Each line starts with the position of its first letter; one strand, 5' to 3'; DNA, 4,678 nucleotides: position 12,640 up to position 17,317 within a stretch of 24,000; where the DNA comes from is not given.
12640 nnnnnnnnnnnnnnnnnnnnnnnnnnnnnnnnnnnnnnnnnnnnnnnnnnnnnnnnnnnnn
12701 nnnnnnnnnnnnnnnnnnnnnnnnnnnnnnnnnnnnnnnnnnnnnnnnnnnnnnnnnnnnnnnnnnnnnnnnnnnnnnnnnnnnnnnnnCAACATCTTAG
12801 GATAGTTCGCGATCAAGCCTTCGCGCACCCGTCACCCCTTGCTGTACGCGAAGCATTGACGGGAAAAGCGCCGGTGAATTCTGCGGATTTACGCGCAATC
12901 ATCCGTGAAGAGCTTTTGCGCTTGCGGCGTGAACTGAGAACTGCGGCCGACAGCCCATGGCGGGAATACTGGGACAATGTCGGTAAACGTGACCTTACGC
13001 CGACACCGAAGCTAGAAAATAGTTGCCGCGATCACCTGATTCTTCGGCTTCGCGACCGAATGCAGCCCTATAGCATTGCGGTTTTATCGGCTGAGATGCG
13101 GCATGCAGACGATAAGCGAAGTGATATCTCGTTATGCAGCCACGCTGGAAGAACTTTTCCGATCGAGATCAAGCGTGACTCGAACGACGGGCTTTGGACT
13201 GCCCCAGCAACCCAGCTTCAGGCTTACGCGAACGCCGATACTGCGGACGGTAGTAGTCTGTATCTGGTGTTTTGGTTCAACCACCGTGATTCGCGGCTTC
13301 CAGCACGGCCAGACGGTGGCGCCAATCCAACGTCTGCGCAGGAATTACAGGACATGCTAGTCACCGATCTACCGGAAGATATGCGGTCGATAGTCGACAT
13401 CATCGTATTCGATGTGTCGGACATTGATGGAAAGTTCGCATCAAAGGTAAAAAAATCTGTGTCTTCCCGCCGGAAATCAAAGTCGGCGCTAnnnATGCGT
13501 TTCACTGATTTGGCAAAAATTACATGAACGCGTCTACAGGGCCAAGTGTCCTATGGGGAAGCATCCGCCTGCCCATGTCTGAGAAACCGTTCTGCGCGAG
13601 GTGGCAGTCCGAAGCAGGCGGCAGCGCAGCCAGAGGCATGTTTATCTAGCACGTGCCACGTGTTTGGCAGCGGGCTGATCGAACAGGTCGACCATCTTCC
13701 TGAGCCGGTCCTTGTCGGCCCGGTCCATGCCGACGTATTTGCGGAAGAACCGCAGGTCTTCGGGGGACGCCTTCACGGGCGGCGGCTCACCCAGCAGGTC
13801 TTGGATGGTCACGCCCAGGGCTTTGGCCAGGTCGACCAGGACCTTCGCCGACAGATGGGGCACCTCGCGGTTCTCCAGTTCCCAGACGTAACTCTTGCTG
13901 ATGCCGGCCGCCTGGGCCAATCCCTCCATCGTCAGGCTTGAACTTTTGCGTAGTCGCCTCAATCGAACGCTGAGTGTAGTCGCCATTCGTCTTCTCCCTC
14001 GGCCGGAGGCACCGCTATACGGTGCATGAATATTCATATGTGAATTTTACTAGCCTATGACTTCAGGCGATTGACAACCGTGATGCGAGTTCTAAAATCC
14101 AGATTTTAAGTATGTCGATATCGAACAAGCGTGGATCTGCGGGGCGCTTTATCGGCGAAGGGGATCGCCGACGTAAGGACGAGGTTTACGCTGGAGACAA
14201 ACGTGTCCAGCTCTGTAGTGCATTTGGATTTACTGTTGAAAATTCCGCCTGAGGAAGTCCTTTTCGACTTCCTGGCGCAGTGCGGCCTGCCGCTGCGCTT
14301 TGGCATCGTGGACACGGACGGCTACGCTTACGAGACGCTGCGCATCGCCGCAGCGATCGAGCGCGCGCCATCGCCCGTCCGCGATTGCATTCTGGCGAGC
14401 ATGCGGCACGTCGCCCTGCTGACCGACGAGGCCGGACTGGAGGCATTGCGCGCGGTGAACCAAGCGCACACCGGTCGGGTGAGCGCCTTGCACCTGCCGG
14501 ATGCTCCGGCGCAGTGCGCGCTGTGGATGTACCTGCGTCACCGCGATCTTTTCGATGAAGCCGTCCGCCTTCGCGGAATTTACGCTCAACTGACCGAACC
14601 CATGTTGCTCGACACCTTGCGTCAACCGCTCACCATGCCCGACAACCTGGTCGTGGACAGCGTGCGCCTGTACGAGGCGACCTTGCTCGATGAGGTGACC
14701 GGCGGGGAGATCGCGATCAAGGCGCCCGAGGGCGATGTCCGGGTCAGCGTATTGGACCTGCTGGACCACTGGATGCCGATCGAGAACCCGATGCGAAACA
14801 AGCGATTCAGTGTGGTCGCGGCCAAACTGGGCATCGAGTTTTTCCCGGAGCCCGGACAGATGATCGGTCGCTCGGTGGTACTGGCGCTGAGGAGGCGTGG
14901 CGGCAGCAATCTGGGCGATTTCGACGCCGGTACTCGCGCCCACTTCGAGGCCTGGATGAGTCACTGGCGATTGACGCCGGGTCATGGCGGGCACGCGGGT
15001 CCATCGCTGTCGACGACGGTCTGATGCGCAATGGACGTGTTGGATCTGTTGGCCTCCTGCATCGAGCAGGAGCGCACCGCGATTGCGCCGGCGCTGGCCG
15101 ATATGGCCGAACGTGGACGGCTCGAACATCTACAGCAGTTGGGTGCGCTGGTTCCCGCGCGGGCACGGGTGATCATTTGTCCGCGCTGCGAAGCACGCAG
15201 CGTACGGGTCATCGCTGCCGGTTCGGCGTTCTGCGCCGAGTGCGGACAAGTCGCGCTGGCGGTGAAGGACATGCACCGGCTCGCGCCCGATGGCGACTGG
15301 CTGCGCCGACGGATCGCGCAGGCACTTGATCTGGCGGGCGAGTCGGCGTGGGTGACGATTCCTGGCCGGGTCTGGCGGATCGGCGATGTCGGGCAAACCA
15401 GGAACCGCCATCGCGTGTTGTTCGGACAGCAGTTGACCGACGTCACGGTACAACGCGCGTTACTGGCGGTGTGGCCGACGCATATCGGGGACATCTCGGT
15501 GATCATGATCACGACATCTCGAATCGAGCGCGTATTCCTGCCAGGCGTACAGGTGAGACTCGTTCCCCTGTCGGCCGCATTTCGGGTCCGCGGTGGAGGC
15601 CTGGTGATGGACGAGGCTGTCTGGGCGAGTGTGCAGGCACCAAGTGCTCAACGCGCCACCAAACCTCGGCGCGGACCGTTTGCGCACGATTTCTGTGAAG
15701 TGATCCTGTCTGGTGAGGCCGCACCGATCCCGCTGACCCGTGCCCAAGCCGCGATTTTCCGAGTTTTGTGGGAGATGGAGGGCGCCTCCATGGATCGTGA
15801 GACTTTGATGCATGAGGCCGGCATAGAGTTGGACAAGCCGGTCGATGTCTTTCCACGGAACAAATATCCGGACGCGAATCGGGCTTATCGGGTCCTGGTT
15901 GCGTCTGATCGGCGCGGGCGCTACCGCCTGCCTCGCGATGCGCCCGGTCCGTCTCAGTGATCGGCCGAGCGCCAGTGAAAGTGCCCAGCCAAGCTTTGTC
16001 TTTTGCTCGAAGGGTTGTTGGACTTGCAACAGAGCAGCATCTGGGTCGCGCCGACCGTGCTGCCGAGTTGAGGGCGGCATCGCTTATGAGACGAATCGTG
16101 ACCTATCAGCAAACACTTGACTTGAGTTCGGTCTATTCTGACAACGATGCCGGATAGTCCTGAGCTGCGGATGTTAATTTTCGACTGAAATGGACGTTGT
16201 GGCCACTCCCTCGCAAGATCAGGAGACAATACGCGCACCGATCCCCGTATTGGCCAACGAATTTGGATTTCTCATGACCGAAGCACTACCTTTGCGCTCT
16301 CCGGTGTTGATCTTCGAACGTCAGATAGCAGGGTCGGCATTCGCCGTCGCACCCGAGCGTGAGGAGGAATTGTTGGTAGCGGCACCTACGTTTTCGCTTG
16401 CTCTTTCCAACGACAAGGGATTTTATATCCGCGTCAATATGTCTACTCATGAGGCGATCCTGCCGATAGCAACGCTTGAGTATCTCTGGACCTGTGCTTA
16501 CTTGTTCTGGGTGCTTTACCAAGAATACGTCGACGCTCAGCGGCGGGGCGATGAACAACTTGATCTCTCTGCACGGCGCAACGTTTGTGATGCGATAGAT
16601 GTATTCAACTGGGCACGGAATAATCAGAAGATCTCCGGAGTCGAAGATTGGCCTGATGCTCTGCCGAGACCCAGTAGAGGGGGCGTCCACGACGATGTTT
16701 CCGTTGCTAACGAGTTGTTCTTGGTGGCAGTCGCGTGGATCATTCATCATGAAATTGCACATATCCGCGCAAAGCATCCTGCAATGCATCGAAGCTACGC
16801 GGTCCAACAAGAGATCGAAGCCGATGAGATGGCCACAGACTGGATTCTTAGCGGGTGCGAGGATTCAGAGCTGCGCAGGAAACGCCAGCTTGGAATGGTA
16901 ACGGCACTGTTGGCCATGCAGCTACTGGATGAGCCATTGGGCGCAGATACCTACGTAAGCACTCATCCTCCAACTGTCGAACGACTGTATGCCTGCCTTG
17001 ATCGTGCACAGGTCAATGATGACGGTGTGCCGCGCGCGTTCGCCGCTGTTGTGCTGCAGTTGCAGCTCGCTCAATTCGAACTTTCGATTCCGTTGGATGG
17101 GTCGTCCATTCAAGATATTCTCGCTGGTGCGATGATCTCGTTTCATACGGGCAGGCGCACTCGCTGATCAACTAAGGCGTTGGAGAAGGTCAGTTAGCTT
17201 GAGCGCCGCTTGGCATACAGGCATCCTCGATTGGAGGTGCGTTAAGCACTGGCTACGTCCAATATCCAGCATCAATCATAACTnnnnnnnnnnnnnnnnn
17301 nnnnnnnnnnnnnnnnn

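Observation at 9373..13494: Giant STAND/NACHT-like NTPase fused to a C-terminal RecB/Cas4-like nuclease: candidate single-gene defence system with an effector-last architecture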

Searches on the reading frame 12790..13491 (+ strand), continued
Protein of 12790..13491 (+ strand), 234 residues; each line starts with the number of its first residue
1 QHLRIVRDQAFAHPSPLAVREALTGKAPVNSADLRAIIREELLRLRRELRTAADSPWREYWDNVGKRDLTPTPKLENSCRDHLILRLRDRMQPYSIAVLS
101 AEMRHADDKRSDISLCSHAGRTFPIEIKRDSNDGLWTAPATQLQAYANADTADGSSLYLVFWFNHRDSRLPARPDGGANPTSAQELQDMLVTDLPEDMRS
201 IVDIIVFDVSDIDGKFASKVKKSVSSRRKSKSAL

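Call 108: find_encoding_contigs(protein=P0350, flank=7000, max_places=2)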
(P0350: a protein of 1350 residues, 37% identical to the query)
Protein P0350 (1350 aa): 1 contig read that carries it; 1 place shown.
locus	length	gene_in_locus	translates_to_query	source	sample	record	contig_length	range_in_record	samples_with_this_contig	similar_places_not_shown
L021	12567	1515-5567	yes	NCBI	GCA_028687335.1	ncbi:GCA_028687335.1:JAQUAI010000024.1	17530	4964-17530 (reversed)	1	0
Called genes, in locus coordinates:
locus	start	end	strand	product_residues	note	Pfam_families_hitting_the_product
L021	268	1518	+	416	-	PF01637:ATPase_2 (weak), PF13191:AAA_16 (weak), PF13173:AAA_14, PF13401:AAA_22, PF13635:DUF4143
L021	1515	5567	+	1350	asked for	PF28130:DUF8371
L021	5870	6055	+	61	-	PF05532:CsbD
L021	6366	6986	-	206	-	PF00326:Peptidase_S9 (faint), PF00561:Abhydrolase_1, PF12146:Hydrolase_4, PF12697:Abhydrolase_6 (weak)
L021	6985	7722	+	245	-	PF13545:HTH_Crp_2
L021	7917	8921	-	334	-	-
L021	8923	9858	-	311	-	PF03781:FGE-sulfatase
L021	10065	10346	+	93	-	PF05015:HigB-like_toxin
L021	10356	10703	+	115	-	-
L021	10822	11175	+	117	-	PF01022:HTH_5, PF12802:MarR_2, PF12840:HTH_20, PF13412:HTH_24, PF01047:MarR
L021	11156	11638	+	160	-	PF08327:AHSA1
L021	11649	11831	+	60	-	-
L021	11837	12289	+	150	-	PF08327:AHSA1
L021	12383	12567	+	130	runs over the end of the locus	-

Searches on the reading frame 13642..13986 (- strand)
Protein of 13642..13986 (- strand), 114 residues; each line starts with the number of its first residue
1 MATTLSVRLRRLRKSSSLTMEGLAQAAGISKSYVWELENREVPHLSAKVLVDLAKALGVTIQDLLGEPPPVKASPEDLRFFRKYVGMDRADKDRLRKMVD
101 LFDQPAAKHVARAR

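Call 39: search_protein_families(library=padloc, proteins=[window:13642-13986:-], max_evalue=0.01)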
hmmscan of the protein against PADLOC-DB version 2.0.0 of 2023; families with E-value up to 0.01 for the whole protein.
window:13642-13986:- (114 aa): 11 families
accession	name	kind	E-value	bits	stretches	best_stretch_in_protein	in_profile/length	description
PDLC04142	capH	-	8.5e-21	73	1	1-104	3-100/103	capH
PDLC02926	HTH_VI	-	2.4e-08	32.1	1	8-64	5-60/92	-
PDLC03954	RmrA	-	5.3e-07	26.9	1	7-102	13-105/380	-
PDLC03665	Control_protein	-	5e-06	24.7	1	8-65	12-69/77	control protein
PDLC03951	RmrA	-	1.7e-05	22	1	6-94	10-94/400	-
PDLC03953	RmrA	-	2.6e-05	21.6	1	4-99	5-96/373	-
PDLC03949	RmrA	-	4.8e-05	20.4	1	8-93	6-88/363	-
PDLC03664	Control_protein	-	0.00018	19.9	1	7-64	16-72/74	control protein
PDLC03671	Control_protein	-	0.0006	18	1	7-65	17-74/84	control protein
PDLC03952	RmrA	-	0.0036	14.2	1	7-89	25-104/395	-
PDLC03946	RmrA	-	0.0098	12.7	0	8-69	6-66/357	-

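Call 40: search_protein_families(library=ncbifam, proteins=[window:13642-13986:-], max_evalue=0.001)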
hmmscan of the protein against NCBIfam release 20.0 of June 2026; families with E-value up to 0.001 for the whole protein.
window:13642-13986:- (114 aa): 4 families
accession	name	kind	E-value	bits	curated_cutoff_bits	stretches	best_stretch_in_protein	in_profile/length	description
NF006015.0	PRK08154.1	subfamily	5.2e-10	39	204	1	3-101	29-124/314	anaerobic benzoate catabolism transcriptional regulator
NF041951.1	phage_RstR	subfamily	2e-06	28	80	1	5-100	3-97/108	RstR family transcriptional repressor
TIGR03070.1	couple_hipB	subfamily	2.7e-06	27.2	71.65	1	4-60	2-57/58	type II toxin-antitoxin system Y4mF family antitoxin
NF038139.1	Reg_Aceta_RamB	equivalog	1.7e-05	23.7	700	1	6-60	4-57/465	acetate metabolism transcriptional regulator RamB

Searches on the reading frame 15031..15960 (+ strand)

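Call 10: search_protein_families(library=pfam, proteins=[window:15031-15960:+], max_evalue=0.001)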
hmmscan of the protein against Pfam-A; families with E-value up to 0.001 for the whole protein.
window:15031-15960:+ (309 aa): 1 family
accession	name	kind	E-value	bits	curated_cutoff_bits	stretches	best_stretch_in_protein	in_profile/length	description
PF11781.13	Zn_ribbon_RRN7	-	0.00064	19.8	27.1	1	46-75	3-31/32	Zinc-finger of RNA-polymerase I-specific TFIIB, Rrn7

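Call 39: search_protein_families(library=padloc, proteins=[window:15031-15960:+], max_evalue=0.01)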
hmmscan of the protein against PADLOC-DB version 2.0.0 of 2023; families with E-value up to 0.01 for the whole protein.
window:15031-15960:+ (309 aa): 0 families

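Call 40: search_protein_families(library=ncbifam, proteins=[window:15031-15960:+], max_evalue=0.001)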
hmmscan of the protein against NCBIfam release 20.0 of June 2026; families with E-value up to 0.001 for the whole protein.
window:15031-15960:+ (309 aa): 0 families

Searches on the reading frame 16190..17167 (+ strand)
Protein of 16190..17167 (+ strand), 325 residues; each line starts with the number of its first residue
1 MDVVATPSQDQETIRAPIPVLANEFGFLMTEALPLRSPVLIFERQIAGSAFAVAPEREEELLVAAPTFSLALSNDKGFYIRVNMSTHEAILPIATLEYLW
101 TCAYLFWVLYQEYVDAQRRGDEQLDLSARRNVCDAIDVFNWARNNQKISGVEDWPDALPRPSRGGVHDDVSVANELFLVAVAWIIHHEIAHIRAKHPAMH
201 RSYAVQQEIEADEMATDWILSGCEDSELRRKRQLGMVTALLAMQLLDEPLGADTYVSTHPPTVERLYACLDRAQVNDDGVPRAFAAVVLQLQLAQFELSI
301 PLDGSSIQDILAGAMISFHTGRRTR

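Call 10: search_protein_families(library=pfam, proteins=[window:16190-17167:+], max_evalue=0.001)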
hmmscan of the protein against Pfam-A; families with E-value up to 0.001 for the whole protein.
window:16190-17167:+ (325 aa): 2 families
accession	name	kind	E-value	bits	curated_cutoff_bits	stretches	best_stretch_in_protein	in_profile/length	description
PF10463.15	Peptidase_U49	-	4.7e-39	134.6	23.9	1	91-279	3-196/202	Peptidase U49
PF01435.24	Peptidase_M48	-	0.00014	22.2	20.3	0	201-269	133-182/186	Peptidase family M48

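Call 39: search_protein_families(library=padloc, proteins=[window:16190-17167:+], max_evalue=0.01)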
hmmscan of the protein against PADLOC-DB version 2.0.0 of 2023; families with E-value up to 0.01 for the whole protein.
window:16190-17167:+ (325 aa): 2 families
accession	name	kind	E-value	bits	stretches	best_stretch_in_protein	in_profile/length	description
PDLC02355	Lit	-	8.2e-103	341.6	1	36-320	1-287/290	Lit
PDLC03011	peptidase_U41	-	1.4e-07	29.3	1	169-275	147-249/378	-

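Call 40: search_protein_families(library=ncbifam, proteins=[window:16190-17167:+], max_evalue=0.001)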
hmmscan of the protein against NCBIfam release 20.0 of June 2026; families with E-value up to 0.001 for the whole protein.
window:16190-17167:+ (325 aa): 1 family
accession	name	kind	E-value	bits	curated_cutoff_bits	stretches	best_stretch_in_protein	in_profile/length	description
NF007238.0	PRK09672.1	equivalog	3.4e-47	161.1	274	1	44-315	10-300/309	phage exclusion protein Lit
